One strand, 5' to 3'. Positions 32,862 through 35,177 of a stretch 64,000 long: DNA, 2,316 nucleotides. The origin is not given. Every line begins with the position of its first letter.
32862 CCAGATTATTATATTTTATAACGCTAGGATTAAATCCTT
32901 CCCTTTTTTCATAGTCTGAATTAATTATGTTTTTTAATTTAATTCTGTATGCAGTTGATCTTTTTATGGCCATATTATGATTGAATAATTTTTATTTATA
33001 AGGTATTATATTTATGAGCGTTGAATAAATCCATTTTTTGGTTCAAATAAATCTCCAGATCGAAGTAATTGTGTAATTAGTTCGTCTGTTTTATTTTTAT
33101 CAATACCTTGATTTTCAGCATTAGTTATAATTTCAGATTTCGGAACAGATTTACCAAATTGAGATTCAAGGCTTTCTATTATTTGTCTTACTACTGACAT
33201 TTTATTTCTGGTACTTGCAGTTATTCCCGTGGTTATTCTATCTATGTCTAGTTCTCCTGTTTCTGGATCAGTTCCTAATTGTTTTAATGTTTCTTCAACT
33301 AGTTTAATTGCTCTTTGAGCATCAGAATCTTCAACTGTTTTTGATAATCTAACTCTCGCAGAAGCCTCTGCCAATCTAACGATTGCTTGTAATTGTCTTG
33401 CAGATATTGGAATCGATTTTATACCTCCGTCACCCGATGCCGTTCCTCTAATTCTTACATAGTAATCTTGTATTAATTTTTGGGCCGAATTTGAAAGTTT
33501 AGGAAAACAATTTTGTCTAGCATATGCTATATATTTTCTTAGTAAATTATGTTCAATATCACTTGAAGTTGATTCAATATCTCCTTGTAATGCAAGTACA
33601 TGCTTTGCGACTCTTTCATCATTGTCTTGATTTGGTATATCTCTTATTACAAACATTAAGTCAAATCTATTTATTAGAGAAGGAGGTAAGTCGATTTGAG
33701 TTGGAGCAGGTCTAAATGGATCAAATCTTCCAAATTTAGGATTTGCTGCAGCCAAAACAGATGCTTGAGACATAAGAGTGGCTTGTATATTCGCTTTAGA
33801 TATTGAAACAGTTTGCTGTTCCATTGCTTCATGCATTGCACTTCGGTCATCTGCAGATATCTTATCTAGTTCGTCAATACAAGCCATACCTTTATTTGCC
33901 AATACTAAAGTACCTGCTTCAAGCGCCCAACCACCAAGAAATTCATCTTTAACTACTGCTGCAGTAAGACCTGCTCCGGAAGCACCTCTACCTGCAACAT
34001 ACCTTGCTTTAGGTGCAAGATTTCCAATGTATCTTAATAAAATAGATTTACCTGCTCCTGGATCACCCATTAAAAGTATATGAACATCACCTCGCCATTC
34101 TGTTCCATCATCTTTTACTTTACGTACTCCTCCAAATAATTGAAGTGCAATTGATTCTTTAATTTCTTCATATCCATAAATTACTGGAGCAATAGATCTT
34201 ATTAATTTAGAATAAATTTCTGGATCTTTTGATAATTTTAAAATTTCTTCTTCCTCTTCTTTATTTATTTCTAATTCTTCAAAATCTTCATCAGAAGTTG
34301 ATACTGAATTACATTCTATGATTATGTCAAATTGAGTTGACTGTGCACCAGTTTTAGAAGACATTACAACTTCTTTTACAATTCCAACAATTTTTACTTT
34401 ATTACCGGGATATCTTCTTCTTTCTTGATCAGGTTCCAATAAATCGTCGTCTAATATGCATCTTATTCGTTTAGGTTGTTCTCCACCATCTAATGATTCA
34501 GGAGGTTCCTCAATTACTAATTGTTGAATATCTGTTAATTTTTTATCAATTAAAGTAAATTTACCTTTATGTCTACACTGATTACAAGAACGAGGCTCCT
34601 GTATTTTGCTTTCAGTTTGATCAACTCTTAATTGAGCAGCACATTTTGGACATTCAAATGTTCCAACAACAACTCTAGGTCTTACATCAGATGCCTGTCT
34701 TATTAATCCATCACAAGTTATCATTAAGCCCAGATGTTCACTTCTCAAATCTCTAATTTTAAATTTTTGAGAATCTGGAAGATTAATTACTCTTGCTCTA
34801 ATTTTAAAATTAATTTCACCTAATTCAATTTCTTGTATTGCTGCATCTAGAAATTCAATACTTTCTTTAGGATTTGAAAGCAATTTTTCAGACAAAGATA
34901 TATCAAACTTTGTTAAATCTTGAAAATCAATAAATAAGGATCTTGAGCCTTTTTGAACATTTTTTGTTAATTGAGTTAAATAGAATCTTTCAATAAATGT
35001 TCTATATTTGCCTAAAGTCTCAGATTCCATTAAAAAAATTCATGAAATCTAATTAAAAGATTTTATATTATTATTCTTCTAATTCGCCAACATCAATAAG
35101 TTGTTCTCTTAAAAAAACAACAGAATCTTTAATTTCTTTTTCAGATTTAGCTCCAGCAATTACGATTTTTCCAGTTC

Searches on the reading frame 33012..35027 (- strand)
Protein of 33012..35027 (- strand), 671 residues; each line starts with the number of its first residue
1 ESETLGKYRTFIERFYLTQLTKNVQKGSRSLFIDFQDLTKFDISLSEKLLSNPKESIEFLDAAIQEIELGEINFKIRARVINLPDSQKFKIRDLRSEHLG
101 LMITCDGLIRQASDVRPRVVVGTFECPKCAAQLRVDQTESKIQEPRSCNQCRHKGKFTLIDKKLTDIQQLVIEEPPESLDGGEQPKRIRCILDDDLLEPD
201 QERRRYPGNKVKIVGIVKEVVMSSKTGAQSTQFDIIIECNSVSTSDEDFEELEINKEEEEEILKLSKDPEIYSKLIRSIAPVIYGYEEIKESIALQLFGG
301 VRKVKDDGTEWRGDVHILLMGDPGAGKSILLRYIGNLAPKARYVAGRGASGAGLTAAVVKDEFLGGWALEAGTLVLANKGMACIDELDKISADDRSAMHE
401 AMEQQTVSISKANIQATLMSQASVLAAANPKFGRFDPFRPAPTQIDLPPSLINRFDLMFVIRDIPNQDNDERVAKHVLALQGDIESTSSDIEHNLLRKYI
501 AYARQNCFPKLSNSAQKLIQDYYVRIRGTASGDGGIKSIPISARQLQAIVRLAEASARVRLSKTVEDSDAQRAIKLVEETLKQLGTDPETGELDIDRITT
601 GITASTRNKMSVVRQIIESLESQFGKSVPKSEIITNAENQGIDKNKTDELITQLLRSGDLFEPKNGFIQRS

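Call 13: search_protein_families(library=pfam, proteins=[window:33012-35027:-], max_evalue=0.00001)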
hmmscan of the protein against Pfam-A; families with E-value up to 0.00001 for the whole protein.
window:33012-35027:- (671 aa): 6 families
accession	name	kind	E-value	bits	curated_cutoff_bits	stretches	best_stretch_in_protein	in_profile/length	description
PF00493.29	MCM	-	1.6e-89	299.3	23.3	1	259-479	2-222/224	MCM P-loop domain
PF17855.7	MCM_lid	-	3.9e-28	98.2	27.4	1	495-580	2-86/87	MCM AAA-lid domain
PF17207.9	MCM_OB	-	1.8e-23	83.1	24.8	1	90-219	1-124/126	MCM OB domain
PF14551.11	MCM_N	-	2.4e-11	44.4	24.9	1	13-67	18-72/95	MCM N-terminal domain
PF01078.27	Mg_chelatase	-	2.5e-10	40.6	20.3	1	365-430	93-158/207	Magnesium chelatase, subunit ChlI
PF21120.3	MCM_WH_arc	-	1.8e-08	34.7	26.1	1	609-668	2-62/63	Archaeal MCM, winged-helix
